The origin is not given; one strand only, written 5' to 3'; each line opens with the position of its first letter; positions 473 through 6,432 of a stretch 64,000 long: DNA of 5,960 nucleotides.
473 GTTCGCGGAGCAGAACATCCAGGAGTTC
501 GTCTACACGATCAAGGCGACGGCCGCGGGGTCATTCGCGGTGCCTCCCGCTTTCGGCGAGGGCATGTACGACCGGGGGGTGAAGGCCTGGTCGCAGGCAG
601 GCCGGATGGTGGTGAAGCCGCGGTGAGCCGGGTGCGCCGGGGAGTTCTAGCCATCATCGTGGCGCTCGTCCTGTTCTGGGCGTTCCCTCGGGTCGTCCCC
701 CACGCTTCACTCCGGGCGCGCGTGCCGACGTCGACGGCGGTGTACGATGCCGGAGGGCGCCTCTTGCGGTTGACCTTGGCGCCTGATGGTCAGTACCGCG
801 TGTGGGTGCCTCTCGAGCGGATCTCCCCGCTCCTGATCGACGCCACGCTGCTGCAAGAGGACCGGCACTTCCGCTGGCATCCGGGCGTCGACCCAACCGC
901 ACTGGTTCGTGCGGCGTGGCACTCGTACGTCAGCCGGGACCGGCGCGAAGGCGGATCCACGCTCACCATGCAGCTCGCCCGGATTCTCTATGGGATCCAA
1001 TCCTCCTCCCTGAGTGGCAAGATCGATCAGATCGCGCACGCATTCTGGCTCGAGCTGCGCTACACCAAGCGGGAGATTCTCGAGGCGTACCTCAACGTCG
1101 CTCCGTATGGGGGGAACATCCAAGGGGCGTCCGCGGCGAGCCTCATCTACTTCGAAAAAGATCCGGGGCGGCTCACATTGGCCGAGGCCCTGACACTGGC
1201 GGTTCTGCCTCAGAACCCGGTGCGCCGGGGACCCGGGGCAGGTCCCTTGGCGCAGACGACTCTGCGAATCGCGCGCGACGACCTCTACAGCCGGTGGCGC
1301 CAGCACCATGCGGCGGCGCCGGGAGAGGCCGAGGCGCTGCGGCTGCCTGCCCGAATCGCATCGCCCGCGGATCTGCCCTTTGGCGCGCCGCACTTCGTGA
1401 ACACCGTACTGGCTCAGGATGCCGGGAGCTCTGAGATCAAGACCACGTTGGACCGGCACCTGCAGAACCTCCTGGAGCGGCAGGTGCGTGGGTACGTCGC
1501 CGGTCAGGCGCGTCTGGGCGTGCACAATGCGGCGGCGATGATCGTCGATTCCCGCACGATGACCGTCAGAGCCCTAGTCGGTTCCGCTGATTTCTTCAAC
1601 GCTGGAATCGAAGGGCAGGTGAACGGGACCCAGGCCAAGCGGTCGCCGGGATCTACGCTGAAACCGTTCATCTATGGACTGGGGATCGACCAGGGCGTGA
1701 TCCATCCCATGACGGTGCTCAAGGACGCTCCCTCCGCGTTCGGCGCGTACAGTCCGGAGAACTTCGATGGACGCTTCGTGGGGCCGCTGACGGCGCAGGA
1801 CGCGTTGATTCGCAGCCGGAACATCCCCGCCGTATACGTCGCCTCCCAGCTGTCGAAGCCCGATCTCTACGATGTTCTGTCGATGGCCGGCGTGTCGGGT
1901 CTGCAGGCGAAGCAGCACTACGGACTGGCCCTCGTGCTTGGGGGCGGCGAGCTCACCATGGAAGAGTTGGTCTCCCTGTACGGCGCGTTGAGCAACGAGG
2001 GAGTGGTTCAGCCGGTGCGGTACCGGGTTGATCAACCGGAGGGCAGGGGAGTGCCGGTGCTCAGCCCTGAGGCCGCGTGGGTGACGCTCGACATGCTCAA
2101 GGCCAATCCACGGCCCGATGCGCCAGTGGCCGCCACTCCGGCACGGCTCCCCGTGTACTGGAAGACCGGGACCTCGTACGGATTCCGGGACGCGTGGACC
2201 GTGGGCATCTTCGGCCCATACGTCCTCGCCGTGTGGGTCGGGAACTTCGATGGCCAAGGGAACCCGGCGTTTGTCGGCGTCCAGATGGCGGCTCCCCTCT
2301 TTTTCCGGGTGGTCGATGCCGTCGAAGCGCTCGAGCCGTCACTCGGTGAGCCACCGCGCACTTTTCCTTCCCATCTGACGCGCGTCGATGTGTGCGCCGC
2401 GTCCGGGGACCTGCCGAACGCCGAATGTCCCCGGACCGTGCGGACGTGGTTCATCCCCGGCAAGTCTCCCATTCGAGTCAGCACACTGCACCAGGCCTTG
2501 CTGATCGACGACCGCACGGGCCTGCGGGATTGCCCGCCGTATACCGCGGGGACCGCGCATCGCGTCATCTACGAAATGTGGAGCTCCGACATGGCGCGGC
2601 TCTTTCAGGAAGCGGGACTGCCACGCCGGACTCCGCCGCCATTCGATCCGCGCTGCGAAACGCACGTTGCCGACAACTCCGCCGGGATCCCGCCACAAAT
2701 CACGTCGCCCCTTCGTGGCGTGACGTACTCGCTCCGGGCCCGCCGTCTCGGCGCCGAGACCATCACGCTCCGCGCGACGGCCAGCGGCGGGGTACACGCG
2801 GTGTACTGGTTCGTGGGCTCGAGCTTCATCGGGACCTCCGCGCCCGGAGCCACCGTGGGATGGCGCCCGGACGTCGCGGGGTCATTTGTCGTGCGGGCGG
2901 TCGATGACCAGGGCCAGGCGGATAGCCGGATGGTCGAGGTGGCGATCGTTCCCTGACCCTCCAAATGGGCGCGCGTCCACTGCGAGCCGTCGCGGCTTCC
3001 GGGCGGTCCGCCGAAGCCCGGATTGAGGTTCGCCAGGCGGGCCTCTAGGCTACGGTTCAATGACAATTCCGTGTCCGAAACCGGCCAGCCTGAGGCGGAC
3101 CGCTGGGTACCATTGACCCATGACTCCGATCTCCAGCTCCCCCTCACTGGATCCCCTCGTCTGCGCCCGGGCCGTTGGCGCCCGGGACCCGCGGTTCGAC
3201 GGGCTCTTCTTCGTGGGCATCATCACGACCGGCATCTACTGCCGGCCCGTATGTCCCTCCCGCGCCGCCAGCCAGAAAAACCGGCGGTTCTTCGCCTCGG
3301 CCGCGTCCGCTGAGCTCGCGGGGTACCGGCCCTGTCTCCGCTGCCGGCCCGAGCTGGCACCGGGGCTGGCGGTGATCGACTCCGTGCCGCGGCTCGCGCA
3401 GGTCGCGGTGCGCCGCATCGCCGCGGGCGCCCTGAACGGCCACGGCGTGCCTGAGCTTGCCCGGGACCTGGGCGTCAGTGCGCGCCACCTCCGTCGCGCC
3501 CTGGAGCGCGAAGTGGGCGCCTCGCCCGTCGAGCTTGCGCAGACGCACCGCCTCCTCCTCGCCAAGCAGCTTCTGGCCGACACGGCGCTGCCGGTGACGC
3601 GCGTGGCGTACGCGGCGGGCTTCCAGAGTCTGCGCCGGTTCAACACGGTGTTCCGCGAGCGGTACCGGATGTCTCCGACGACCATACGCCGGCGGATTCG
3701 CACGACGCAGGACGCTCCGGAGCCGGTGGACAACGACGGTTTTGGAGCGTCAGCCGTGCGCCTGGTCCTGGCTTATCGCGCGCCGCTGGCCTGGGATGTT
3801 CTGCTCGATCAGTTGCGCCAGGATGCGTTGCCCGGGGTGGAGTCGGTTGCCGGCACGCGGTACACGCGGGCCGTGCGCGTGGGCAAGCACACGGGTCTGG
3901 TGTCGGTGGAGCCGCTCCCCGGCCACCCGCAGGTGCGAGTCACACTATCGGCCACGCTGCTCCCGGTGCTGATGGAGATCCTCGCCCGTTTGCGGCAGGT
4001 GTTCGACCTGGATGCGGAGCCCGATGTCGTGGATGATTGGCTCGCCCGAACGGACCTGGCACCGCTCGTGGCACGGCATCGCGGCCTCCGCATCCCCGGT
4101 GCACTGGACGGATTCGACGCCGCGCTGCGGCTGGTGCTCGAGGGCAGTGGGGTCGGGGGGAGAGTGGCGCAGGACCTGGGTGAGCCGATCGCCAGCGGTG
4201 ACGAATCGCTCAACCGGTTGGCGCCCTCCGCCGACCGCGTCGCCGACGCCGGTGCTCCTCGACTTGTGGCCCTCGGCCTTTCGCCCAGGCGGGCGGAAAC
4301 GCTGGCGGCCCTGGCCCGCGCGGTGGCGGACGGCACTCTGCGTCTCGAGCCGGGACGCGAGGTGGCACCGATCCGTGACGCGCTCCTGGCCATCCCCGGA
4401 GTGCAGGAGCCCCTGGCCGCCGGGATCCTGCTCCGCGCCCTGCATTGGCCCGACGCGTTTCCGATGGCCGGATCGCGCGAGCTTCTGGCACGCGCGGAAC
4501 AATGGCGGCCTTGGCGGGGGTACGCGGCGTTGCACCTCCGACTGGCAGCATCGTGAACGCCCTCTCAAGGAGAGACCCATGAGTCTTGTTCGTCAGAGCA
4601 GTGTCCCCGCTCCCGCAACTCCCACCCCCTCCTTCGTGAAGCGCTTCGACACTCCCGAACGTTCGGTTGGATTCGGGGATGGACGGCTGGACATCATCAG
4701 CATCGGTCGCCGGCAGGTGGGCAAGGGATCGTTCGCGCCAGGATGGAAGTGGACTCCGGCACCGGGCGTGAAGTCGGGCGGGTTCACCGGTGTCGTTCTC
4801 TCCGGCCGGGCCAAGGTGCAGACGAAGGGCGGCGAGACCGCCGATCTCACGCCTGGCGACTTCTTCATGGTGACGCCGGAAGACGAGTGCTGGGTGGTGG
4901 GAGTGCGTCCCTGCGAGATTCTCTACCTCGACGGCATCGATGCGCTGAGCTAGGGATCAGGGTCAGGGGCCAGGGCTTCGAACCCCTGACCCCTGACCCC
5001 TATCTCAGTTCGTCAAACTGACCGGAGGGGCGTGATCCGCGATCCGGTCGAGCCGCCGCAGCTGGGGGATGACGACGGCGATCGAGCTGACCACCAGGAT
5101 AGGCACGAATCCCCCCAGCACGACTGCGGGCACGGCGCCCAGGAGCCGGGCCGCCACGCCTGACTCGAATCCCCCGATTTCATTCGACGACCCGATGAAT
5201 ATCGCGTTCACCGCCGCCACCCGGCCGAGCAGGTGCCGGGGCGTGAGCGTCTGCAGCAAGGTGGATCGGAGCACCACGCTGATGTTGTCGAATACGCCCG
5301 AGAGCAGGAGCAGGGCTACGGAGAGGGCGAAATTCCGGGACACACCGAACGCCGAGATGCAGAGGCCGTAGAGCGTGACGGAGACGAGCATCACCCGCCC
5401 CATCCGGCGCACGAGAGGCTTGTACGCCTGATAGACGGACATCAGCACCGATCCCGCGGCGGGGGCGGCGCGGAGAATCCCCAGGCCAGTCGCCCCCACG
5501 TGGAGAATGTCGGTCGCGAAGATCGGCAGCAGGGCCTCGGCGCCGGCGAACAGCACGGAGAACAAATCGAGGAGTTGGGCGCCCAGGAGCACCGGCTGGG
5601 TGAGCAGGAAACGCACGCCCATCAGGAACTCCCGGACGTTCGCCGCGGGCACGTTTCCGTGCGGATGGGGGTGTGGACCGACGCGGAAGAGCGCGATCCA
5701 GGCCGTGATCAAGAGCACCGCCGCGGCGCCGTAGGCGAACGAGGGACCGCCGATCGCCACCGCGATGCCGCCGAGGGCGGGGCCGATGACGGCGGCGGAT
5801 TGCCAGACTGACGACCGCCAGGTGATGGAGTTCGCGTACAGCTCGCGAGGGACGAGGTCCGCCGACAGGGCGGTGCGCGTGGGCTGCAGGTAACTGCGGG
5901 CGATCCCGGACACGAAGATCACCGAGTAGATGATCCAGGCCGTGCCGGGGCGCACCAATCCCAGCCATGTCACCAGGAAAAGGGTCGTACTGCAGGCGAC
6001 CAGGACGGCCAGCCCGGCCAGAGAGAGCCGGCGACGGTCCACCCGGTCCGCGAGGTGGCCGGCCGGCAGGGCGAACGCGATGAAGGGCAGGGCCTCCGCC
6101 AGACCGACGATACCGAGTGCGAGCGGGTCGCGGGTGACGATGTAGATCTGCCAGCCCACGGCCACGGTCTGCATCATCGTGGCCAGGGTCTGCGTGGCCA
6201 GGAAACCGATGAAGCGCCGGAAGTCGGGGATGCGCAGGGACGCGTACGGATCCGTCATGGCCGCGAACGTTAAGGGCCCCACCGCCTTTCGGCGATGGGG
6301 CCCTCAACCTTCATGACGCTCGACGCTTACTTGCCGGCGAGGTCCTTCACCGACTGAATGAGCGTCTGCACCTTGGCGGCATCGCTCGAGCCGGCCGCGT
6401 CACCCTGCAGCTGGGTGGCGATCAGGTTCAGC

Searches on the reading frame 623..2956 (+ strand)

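Call 12: search_protein_families(library=pfam, proteins=[window:623-2956:+], max_evalue=0.001)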
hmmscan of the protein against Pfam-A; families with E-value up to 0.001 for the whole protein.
window:623-2956:+ (777 aa): 3 families
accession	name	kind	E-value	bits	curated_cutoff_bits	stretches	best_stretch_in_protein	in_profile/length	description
PF00912.28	Transgly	-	3.3e-47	160.6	27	1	55-204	10-159/178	Transglycosylase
PF00905.27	Transpeptidase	-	1.2e-17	64.5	22.1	1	304-521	2-245/299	Penicillin binding protein transpeptidase domain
PF06832.18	BiPBP_C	-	5.8e-13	49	26.8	1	685-771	6-88/90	Penicillin-Binding Protein C-terminus Family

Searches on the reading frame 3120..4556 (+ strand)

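Call 12: search_protein_families(library=pfam, proteins=[window:3120-4556:+], max_evalue=0.001)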
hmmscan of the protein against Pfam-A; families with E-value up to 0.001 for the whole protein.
window:3120-4556:+ (478 aa): 4 families
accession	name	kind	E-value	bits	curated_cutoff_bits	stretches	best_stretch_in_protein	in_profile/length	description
PF06029.17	AlkA_N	-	2e-32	112.3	26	1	215-330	2-118/118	AlkA N-terminal domain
PF02805.21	Ada_Zn_binding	-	6.1e-27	93.8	23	1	15-78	2-65/65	Metal binding domain of Ada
PF12833.13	HTH_18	-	3.7e-23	82.1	33.6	1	113-192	1-80/80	Helix-turn-helix domain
PF00165.29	HTH_AraC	-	7.4e-09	36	26.6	1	154-190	6-41/42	Bacterial regulatory helix-turn-helix proteins, AraC family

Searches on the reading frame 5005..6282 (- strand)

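Call 12: search_protein_families(library=pfam, proteins=[window:5005-6282:-], max_evalue=0.001)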
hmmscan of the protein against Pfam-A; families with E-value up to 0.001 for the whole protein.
window:5005-6282:- (425 aa): 2 families
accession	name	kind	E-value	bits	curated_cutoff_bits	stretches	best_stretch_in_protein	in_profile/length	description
PF05977.19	MFS_3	-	1.3e-35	123.3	27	1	12-413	3-400/524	Transmembrane secretion effector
PF07690.21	MFS_1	-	8.9e-29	100.9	33.4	1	33-366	10-342/347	Major Facilitator Superfamily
